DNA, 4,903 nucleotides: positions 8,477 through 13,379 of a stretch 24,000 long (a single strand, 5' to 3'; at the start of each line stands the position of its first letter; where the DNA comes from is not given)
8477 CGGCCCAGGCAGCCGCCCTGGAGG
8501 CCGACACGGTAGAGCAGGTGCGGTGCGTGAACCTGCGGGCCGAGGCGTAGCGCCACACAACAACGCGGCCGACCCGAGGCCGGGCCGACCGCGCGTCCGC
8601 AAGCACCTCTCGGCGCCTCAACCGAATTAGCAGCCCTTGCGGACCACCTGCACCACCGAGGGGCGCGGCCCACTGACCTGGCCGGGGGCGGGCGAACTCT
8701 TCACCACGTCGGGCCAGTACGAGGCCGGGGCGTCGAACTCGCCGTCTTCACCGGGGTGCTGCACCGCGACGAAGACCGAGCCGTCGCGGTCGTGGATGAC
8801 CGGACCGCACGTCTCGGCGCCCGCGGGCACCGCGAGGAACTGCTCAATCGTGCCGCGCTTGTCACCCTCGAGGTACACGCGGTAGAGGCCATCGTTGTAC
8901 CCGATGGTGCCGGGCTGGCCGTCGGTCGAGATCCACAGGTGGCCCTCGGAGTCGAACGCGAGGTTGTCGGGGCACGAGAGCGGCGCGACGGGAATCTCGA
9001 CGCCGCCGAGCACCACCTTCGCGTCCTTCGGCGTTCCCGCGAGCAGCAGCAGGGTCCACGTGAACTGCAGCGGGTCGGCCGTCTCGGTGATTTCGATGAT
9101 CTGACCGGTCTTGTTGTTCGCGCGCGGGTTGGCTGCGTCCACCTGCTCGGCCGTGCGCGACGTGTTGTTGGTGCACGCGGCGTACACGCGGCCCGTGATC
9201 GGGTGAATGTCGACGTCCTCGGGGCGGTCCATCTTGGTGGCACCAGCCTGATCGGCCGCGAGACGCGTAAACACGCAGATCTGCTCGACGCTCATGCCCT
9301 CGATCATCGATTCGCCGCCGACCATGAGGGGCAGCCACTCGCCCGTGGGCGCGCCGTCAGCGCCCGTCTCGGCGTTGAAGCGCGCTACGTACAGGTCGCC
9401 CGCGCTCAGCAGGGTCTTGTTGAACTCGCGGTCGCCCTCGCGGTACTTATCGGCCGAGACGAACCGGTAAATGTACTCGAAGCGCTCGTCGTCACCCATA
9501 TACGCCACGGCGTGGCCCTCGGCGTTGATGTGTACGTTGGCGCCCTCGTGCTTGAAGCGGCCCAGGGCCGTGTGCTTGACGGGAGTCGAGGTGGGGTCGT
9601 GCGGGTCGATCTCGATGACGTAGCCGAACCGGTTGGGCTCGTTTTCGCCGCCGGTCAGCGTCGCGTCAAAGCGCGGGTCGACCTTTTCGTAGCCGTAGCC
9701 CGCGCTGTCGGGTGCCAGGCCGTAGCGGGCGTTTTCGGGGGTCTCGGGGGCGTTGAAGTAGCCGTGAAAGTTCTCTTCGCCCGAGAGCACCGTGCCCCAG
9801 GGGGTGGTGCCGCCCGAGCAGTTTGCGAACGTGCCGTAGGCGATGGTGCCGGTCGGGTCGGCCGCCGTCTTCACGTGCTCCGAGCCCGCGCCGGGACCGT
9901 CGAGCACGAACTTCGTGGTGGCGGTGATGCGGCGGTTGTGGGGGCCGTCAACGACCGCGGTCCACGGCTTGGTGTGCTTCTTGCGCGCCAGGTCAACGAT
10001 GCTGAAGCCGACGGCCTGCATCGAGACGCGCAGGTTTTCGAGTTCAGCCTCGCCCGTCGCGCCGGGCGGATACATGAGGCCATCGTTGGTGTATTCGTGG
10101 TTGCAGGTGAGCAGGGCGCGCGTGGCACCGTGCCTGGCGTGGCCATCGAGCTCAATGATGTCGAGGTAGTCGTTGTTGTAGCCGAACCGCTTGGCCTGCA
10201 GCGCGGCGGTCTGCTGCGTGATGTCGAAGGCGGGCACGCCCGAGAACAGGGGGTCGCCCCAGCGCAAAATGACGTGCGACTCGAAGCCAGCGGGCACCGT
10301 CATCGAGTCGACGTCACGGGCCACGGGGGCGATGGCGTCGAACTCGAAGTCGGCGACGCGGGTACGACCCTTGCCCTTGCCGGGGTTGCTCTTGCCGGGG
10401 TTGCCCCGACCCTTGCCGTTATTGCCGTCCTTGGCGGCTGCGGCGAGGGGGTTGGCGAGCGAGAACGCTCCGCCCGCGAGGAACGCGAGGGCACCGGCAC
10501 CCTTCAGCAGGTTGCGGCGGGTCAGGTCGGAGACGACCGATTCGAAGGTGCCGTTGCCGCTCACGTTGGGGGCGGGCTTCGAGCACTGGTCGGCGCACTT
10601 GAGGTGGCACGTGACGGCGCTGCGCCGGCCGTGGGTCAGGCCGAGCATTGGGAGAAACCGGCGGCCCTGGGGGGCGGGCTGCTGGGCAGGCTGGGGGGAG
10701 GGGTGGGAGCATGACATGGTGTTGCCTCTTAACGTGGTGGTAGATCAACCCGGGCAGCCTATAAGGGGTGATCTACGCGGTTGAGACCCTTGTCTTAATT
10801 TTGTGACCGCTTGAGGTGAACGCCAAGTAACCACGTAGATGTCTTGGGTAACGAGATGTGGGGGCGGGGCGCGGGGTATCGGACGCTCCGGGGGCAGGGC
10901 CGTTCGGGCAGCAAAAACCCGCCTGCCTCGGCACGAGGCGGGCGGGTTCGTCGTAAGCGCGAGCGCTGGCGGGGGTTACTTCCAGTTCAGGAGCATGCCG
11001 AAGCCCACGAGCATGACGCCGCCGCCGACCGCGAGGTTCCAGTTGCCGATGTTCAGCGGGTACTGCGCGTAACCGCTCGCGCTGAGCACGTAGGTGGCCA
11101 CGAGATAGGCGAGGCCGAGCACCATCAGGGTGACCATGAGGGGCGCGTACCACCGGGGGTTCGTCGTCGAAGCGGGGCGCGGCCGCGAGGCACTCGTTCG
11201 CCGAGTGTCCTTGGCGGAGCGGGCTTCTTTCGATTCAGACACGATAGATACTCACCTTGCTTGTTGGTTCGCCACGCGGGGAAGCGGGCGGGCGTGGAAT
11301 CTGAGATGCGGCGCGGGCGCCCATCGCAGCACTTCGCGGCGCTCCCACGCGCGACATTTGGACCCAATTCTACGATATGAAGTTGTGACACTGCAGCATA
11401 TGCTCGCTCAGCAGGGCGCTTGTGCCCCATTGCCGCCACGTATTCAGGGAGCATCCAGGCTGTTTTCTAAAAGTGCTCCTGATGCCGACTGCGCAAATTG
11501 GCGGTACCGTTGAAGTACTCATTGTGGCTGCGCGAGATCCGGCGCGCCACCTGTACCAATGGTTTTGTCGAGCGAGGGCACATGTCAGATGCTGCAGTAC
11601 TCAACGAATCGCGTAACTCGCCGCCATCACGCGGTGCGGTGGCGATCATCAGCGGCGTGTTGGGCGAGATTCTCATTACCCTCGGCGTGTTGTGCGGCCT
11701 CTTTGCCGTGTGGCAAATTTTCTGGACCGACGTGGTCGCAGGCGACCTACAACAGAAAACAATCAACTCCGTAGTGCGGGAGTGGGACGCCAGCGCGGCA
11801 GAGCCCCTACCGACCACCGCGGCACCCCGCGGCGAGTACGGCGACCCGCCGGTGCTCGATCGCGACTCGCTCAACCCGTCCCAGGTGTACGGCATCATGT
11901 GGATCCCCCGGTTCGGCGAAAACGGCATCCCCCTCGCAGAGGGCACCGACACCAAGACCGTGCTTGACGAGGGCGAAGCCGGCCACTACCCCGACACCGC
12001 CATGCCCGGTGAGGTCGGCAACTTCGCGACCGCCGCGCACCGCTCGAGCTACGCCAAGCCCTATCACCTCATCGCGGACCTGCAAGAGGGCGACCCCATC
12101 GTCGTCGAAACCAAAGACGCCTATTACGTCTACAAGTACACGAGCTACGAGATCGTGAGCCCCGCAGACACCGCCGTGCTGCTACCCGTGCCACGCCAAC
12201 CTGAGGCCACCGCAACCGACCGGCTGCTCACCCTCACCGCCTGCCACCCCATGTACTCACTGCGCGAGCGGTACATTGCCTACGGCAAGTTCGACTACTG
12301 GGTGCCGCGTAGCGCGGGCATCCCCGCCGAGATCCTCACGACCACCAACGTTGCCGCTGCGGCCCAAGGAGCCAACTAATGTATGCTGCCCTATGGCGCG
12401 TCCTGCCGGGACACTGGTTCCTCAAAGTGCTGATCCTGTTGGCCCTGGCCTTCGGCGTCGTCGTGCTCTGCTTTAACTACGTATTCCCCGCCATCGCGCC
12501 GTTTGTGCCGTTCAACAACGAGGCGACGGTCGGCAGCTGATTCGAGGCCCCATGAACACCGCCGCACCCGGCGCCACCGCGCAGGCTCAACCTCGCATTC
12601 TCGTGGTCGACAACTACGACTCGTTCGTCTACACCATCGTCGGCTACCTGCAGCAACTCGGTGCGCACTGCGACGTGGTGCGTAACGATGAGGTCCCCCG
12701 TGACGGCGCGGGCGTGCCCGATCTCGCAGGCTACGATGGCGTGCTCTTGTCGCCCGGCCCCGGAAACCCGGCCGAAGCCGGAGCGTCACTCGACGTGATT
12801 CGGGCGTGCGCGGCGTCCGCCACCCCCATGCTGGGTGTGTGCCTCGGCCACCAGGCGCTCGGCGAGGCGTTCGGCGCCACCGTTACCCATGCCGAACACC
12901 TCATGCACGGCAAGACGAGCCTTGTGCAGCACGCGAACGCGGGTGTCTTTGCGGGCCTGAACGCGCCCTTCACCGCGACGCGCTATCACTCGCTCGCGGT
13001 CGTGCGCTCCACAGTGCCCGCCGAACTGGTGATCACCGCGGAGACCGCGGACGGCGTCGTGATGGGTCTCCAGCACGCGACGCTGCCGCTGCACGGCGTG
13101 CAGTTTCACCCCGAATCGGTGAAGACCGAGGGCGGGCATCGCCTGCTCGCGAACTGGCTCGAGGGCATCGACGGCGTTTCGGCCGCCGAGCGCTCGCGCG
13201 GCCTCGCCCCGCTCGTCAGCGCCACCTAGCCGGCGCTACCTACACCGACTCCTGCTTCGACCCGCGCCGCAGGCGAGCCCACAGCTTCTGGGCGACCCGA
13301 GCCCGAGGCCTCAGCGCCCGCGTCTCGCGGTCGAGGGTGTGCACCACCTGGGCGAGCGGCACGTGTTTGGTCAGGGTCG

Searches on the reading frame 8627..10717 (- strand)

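Call 7: search_protein_families(library=pfam, proteins=[window:8627-10717:-], max_evalue=0.001)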
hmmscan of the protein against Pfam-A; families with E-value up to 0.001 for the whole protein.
window:8627-10717:- (696 aa): 1 family
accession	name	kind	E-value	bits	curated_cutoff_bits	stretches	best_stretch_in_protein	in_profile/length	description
PF05787.19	PhoX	-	1.1e-149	500.3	24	1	126-656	3-515/515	Alkaline phosphatase PhoX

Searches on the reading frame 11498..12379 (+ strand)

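Call 8: search_protein_families(library=pfam, proteins=[window:11498-12379:+], max_evalue=0.001)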
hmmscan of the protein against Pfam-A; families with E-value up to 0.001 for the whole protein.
window:11498-12379:+ (293 aa): 1 family
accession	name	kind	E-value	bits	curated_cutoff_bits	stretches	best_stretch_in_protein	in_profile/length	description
PF04203.18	Sortase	-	2.2e-26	92.5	26.6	1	136-264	3-123/125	Sortase domain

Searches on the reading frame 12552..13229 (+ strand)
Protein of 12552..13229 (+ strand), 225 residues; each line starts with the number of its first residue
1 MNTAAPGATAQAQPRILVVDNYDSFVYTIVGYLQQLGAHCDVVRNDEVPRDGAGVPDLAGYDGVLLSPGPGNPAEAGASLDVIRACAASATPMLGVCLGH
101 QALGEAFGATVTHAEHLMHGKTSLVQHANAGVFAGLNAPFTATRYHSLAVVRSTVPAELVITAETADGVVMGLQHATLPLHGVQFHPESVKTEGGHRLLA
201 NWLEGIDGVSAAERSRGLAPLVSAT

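Call 8: search_protein_families(library=pfam, proteins=[window:12552-13229:+], max_evalue=0.001)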
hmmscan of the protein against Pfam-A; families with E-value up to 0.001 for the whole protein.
window:12552-13229:+ (225 aa): 2 families
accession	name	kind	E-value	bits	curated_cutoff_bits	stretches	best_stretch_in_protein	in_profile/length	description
PF00117.34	GATase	-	9.4e-55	185.7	22.8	1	17-203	1-187/190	Glutamine amidotransferase class-I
PF07722.19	Peptidase_C26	-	3.4e-10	40.5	20.5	1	79-188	94-219/219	Peptidase C26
